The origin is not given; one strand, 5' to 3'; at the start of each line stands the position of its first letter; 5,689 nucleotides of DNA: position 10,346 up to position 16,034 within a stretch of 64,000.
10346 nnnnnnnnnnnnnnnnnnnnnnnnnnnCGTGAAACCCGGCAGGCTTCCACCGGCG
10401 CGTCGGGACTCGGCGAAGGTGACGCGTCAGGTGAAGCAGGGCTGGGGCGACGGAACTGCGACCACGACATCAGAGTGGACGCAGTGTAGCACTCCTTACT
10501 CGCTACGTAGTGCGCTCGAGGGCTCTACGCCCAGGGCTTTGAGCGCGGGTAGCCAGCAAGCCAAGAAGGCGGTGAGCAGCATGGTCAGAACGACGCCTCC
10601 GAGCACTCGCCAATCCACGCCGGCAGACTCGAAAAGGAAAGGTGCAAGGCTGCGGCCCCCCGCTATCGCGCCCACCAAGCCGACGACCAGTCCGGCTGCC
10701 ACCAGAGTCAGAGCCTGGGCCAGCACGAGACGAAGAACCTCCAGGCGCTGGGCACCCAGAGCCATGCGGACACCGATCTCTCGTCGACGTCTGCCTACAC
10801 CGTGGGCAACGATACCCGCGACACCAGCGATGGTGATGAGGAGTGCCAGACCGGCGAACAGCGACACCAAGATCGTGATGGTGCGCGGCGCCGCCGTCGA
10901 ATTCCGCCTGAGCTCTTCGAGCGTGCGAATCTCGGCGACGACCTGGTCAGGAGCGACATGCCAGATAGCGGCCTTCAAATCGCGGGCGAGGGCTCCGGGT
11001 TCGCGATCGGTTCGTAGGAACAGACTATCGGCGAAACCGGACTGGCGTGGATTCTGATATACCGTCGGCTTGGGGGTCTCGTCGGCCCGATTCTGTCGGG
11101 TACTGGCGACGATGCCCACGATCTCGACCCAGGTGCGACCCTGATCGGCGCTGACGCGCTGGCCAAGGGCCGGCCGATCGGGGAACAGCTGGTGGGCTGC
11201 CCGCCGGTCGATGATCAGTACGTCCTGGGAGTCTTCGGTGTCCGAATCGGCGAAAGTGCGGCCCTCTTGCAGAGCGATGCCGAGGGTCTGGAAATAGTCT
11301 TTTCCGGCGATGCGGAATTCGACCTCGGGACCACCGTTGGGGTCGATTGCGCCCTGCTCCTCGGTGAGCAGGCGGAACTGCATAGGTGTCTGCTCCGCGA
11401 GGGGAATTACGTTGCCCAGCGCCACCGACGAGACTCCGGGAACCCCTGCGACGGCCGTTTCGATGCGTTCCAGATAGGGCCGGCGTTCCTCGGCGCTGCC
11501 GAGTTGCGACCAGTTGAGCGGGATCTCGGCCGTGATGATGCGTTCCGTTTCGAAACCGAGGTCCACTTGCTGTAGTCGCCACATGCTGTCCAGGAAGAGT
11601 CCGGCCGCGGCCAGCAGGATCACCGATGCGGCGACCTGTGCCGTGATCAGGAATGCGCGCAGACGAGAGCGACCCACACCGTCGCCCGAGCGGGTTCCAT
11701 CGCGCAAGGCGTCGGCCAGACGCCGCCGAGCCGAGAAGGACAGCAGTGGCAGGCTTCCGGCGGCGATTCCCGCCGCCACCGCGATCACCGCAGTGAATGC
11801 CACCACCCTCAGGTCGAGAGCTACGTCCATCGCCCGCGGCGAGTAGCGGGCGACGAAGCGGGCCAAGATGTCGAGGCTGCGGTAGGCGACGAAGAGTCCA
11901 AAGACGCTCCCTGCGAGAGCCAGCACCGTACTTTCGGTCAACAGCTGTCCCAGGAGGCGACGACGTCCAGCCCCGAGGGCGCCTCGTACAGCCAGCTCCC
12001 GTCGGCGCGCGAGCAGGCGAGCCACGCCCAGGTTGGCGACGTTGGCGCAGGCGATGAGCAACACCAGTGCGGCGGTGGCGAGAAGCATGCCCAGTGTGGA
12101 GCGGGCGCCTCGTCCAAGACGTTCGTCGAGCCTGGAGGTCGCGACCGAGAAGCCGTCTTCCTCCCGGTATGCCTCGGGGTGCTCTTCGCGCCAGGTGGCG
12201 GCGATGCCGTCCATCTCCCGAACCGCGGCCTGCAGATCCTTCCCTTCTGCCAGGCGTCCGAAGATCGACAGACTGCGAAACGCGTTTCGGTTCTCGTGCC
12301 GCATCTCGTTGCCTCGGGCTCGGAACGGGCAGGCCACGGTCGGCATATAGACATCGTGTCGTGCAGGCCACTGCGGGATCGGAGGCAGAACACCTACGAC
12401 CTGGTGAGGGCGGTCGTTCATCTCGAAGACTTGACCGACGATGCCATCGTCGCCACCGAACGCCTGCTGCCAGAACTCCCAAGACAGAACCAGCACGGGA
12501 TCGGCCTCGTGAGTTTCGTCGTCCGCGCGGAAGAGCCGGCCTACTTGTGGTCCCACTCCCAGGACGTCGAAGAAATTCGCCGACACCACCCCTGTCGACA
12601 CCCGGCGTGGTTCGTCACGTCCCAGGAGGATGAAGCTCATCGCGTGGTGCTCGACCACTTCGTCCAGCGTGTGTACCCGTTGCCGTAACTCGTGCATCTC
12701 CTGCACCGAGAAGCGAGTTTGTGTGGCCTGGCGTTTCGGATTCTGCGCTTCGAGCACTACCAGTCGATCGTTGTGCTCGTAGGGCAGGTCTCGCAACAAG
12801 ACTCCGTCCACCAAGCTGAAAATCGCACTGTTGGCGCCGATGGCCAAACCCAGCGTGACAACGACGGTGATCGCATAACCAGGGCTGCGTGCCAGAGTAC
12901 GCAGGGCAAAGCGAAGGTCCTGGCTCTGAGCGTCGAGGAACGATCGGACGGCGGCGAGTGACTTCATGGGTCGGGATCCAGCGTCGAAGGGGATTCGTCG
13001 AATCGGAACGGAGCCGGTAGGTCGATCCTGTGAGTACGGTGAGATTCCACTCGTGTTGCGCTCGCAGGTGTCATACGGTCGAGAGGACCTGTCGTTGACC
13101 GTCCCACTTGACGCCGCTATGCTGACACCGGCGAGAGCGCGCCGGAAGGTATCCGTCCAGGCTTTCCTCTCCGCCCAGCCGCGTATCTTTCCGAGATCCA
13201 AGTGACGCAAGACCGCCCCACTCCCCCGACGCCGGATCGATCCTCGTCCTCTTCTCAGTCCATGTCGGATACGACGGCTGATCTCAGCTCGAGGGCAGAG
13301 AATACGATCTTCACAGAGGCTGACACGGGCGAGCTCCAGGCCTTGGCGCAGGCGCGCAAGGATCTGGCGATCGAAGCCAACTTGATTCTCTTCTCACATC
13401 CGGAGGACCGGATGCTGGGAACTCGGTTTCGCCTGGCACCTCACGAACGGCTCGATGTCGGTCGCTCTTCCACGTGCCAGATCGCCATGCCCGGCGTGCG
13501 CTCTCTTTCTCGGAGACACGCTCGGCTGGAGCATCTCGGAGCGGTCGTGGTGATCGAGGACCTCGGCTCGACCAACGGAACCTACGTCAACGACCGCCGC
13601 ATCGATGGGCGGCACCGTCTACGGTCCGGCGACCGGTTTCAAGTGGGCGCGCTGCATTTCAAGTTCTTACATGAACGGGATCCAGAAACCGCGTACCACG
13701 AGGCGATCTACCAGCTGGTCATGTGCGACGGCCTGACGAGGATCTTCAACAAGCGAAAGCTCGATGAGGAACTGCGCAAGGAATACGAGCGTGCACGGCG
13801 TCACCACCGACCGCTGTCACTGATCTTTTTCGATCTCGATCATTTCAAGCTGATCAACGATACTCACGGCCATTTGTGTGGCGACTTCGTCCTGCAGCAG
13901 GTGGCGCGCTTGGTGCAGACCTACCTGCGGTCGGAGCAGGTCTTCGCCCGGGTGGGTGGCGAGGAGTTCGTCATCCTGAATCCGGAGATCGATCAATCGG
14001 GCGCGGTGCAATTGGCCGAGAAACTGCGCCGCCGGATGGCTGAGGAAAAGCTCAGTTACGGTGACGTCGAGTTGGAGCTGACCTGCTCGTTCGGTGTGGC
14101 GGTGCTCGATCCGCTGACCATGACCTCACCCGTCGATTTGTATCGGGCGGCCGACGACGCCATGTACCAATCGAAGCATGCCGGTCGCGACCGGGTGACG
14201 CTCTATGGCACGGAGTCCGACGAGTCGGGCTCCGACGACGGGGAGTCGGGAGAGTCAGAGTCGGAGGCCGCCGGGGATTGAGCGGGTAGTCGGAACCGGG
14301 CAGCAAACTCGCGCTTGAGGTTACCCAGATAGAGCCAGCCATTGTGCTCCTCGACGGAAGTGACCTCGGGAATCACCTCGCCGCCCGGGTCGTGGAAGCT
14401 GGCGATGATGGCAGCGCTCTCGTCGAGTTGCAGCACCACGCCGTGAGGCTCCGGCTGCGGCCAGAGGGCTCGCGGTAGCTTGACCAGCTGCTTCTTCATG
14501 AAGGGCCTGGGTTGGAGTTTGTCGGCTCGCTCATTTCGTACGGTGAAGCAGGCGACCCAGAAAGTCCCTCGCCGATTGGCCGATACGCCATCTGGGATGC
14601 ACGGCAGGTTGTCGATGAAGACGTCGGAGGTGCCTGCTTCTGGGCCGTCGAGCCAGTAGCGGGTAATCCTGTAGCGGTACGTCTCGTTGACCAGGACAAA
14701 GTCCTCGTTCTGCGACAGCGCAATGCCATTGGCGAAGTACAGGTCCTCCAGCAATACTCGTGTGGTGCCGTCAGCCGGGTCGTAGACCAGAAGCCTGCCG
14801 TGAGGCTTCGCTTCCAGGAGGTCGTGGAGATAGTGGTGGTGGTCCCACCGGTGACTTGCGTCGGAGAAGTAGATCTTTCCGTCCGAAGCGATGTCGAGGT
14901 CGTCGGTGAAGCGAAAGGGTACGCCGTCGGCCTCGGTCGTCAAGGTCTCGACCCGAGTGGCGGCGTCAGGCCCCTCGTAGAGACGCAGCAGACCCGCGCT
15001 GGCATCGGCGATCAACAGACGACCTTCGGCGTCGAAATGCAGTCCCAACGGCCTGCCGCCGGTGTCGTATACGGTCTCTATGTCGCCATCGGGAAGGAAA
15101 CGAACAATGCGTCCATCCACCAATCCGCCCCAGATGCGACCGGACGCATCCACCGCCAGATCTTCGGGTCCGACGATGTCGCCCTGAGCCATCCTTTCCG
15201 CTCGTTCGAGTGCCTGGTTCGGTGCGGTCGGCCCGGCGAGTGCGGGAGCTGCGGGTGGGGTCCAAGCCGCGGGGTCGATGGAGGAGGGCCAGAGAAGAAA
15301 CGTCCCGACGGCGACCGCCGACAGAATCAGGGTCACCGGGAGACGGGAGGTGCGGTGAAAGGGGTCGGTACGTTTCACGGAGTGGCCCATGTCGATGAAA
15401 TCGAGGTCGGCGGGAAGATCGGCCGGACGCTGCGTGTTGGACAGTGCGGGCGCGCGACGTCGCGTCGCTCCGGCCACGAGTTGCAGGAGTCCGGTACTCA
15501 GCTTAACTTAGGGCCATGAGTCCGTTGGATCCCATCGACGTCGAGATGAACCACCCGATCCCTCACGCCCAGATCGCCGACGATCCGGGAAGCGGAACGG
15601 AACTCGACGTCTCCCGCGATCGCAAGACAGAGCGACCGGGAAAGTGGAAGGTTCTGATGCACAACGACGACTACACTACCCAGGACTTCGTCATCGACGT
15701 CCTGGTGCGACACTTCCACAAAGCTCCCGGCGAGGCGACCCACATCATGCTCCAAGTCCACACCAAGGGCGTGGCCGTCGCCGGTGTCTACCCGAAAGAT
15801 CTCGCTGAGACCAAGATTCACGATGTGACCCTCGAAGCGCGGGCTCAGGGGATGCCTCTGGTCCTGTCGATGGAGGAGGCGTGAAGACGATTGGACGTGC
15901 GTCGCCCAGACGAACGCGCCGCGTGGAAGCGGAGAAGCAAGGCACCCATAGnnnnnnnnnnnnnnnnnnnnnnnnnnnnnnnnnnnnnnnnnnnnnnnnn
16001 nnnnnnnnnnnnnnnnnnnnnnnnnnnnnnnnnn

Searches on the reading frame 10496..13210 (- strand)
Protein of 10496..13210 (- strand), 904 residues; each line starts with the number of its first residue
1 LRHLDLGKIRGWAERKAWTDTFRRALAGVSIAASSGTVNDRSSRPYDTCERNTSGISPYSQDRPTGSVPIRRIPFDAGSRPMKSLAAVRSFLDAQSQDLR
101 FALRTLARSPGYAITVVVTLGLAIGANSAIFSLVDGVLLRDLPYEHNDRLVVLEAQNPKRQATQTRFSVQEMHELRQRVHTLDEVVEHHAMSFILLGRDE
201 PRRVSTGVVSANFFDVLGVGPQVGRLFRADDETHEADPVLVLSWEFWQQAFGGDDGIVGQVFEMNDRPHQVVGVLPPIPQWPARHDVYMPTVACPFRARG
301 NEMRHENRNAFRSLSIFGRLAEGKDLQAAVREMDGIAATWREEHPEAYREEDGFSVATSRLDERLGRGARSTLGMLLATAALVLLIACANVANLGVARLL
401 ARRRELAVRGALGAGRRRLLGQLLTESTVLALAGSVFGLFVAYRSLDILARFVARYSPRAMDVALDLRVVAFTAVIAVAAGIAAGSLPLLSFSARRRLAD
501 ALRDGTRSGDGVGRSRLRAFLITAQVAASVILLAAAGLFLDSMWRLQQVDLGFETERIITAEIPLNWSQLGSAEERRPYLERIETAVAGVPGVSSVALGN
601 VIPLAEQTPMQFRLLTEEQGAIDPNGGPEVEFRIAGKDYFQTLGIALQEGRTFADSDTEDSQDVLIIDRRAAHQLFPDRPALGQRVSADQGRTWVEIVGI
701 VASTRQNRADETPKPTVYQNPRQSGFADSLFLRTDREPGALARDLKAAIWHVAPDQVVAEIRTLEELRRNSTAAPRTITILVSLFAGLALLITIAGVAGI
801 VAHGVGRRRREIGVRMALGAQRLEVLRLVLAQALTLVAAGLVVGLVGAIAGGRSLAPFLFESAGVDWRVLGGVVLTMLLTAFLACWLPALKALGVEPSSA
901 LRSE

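Call 50: search_protein_families(library=pfam, proteins=[window:10496-13210:-], max_evalue=0.0001)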
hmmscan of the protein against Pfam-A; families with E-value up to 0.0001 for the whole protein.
window:10496-13210:- (904 aa): 2 families
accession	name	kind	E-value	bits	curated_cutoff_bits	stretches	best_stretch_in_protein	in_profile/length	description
PF12704.14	MacB_PCD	-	2.4e-33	116.6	27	2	116-334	4-205/207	MacB-like periplasmic core domain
PF02687.27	FtsX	-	1.3e-26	93.4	25.5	2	784-897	2-120/120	FtsX-like permease C-terminal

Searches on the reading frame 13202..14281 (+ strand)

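Call 3: search_protein_families(library=pfam, proteins=[window:13202-14281:+], max_evalue=0.01)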
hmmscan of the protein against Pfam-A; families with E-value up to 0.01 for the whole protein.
window:13202-14281:+ (359 aa): 3 families
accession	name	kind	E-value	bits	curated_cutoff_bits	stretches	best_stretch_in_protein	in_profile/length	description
PF00990.26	GGDEF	-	1.4e-45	155.4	23.8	1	174-331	2-161/161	Diguanylate cyclase, GGDEF domain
PF00498.31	FHA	-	4.5e-19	69.1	20.7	1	86-149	3-67/67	FHA domain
PF16697.10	Yop-YscD_cpl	-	5.1e-13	49.5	33.2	1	73-158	9-93/94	Inner membrane component of T3SS, cytoplasmic domain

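Call 4: search_protein_families(library=ncbifam, proteins=[window:13202-14281:+], max_evalue=0.01)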
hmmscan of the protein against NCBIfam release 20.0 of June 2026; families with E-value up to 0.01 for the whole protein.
window:13202-14281:+ (359 aa): 27 families (the best 25 are shown)
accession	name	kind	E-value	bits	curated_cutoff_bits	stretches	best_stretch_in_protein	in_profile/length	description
TIGR00254.1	GGDEF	domain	1.3e-47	161.6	37.4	1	173-333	5-165/168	diguanylate cyclase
NF007380.0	PRK09894.1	equivalog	3.5e-42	144.8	256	1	171-336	127-288/296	diguanylate cyclase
NF038266.1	diguan_SiaD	equivalog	6.2e-42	143.7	290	1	168-332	89-252/252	biofilm regulation diguanylate cyclase SiaD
NF007135.0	PRK09581.1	equivalog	6.2e-41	140.6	474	1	171-333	290-453/457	PleD family two-component system response regulator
NF041606.1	dguan_cyc_DgcA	equivalog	1.2e-36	126.3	370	1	191-334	196-338/340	diguanylate cyclase DgcA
NF047654.1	DiguCycDgcRLepto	equivalog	1.6e-35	122.5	500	1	151-332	120-293/295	diguanylate cyclase DgcR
NF007423.1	PRK09966.1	equivalog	1.6e-34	119.5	325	1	171-325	237-390/390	diguanylate cyclase DgcN/YfiN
NF007298.0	PRK09776.1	equivalog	3.7e-34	117.8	1135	1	174-341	685-851/1111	diguanylate cyclase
NF051473.1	DigCycDgcsShew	equivalog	8.9e-33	113.9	400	1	166-331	128-287/291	diguanylate cyclase DgcS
NF011955.1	PRK15426.1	equivalog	3.9e-31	107.8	408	1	175-334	400-560/564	cellulose biosynthesis regulator diguanylate cyclase DgcQ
NF007599.0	PRK10245.1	equivalog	9.4e-30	103.3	402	1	173-332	210-367/371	diguanylate cyclase AdrA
NF045675.1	PhdiestaseDibA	equivalog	1e-28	100.1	980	1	169-338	199-367/623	phosphodiesterase DibA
NF007474.0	PRK10060.1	equivalog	1.3e-27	96.3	782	1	167-339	231-399/663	cyclic di-GMP phosphodiesterase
NF047872.1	GGDEF_GdpS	equivalog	9.8e-26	90.8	400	1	175-333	189-348/355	GGDEF domain-containing protein GdpS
NF053781.1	cdiGMPphdstlr2612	equivalog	9.3e-23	79.8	1600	1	174-338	841-1005/1268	Tlr1612 family c-di-GMP phosphodiesterase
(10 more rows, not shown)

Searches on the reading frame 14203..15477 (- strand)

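Call 3: search_protein_families(library=pfam, proteins=[window:14203-15477:-], max_evalue=0.01)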
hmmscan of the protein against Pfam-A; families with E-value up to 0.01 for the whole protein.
window:14203-15477:- (424 aa): 4 families
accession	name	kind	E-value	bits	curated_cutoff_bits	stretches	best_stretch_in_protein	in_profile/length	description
PF03088.22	Str_synth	-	7e-29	100.2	25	1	192-278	1-88/89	Strictosidine synthase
PF20067.5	SSL_N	-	7.4e-19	67.8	18.9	1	82-127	1-46/46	Strictosidine synthase-like, N-terminal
PF08450.18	SGL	-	2.7e-17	63.6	26.3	1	122-312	22-203/246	SMP-30/Gluconolactonase/LRE-like region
PF01436.27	NHL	-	1.9e-07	31.2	20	0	293-311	2-20/28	NHL repeat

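Call 4: search_protein_families(library=ncbifam, proteins=[window:14203-15477:-], max_evalue=0.01)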
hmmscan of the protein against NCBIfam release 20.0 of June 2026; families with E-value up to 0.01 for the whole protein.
window:14203-15477:- (424 aa): 1 family
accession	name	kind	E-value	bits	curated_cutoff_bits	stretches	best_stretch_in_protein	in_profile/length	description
NF033206.1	ScyE_fam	subfamily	0.00039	20.1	80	0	142-170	9-35/333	ScyD/ScyE family protein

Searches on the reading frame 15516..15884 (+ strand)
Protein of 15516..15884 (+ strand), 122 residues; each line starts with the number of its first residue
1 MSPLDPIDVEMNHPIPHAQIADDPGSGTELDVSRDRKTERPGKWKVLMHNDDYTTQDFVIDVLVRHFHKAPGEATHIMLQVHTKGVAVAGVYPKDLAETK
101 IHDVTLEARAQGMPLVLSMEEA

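Call 50: search_protein_families(library=pfam, proteins=[window:15516-15884:+], max_evalue=0.0001)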
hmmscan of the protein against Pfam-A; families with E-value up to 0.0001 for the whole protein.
window:15516-15884:+ (122 aa): 1 family
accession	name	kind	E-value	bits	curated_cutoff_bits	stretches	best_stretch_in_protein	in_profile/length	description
PF02617.22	ClpS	-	2.4e-28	98.2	23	1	40-117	2-79/80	ATP-dependent Clp protease adaptor protein ClpS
